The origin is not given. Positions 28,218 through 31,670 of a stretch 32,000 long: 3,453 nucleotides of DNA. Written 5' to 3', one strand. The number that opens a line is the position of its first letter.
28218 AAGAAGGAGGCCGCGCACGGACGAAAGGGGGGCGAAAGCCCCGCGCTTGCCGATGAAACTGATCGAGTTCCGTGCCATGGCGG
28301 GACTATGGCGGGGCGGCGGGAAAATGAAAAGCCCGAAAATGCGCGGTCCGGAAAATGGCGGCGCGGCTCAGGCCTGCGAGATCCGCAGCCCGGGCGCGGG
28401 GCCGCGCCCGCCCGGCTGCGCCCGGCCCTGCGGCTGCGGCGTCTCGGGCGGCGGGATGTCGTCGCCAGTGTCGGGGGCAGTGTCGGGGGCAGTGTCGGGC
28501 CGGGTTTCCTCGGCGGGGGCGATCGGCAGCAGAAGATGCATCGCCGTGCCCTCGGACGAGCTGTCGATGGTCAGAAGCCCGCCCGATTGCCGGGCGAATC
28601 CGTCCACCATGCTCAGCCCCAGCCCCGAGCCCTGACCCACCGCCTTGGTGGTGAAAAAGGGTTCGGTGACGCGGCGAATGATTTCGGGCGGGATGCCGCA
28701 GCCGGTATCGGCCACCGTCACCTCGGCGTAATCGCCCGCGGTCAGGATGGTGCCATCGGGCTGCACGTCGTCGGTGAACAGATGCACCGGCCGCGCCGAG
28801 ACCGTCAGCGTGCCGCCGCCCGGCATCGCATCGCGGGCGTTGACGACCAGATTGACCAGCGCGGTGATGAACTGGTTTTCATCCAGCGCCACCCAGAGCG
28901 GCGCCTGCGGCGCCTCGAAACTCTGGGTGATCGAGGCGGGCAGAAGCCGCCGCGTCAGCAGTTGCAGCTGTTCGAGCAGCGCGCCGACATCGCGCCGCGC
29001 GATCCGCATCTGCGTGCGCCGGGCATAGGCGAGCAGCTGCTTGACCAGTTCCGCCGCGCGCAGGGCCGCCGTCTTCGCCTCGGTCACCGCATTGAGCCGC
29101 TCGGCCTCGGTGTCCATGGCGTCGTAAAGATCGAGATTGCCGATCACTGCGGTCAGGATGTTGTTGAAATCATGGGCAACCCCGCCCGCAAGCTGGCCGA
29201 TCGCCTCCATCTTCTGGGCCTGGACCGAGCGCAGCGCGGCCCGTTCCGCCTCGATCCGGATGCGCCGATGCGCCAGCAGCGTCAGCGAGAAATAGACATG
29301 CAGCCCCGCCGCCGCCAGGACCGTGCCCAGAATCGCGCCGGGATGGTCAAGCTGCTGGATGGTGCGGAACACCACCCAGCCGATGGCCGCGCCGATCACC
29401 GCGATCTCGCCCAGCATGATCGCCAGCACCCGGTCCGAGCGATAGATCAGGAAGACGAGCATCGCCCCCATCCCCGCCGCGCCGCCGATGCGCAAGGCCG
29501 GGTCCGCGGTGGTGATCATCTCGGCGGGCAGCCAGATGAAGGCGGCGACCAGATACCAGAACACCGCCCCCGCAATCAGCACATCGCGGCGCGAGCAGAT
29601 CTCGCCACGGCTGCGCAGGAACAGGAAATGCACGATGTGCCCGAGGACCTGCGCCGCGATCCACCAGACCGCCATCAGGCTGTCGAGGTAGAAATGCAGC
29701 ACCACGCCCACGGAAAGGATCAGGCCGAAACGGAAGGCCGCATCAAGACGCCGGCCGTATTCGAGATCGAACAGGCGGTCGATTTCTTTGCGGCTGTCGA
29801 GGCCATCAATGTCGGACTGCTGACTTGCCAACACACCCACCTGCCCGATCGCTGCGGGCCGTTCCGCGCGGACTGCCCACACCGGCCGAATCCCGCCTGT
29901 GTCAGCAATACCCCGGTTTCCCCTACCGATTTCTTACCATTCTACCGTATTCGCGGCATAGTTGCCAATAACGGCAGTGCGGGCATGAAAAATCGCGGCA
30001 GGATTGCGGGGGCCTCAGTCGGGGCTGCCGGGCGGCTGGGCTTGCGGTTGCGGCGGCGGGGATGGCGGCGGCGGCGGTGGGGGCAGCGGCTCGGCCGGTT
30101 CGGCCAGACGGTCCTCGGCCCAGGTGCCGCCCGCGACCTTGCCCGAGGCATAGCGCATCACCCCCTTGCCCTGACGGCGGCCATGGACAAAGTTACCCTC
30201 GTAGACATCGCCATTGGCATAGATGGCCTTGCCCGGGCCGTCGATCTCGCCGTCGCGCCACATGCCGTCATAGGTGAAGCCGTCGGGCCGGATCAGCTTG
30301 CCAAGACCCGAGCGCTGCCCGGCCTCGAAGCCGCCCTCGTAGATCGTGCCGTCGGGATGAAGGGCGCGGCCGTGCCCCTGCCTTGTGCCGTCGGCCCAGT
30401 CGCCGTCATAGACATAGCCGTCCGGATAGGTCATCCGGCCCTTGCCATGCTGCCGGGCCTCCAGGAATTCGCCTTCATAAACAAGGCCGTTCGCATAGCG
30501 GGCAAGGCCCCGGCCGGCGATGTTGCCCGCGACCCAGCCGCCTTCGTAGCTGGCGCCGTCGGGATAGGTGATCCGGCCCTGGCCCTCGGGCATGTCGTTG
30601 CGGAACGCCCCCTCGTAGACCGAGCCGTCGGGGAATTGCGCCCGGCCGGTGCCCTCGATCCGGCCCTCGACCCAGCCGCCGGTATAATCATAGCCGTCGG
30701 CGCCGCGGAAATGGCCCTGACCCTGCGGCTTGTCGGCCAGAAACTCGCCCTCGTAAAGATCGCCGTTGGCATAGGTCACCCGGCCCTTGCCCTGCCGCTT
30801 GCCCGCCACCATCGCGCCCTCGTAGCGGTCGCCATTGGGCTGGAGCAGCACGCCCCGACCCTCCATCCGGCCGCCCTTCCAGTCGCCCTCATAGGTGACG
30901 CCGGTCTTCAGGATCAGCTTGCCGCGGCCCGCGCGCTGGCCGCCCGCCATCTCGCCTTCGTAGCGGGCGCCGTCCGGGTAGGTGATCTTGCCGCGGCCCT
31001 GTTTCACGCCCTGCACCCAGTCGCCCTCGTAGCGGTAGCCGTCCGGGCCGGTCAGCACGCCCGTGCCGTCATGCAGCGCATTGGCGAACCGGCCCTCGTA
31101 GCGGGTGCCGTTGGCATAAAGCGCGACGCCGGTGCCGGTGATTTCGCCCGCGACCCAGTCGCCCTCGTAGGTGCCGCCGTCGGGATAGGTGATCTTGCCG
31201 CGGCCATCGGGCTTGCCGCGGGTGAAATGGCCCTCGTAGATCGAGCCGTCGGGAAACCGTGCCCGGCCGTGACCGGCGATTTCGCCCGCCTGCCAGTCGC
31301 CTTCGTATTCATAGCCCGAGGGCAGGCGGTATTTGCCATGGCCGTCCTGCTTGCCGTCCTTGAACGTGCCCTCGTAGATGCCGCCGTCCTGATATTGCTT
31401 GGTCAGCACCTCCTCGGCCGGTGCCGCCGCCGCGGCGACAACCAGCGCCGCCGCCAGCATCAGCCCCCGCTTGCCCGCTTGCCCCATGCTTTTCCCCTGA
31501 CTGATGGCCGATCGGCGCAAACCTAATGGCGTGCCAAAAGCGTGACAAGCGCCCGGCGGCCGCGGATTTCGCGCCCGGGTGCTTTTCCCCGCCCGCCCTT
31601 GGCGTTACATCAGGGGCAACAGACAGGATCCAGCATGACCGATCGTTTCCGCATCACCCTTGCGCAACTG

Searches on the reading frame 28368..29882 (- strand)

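Call 45: search_protein_families(library=pfam, proteins=[window:28368-29882:-], max_evalue=0.01)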
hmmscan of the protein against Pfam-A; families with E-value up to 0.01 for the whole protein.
window:28368-29882:- (504 aa): 2 families
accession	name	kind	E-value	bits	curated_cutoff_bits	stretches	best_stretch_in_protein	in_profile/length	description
PF02518.31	HATPase_c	-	4e-18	66.3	26.4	1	334-454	2-109/111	Histidine kinase-, DNA gyrase B-, and HSP90-like ATPase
PF00512.31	HisKA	-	4.1e-07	30.4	26.9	1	229-290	3-64/66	His Kinase A (phospho-acceptor) domain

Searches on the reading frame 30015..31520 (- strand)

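Call 45: search_protein_families(library=pfam, proteins=[window:30015-31520:-], max_evalue=0.01)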
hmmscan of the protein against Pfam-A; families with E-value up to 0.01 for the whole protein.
window:30015-31520:- (501 aa): 3 families
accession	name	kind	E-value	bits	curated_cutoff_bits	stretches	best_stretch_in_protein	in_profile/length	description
PF02493.26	MORN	-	2e-98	316.9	22.5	15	164-186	1-23/23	MORN repeat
PF18104.7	Tudor_2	-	0.00048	20.3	31.4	0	339-356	5-22/35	Jumonji domain-containing protein 2A Tudor domain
PF07202.18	Tcp10_C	-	0.0075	16.3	36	0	104-115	19-30/35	T-complex protein 10 C-terminus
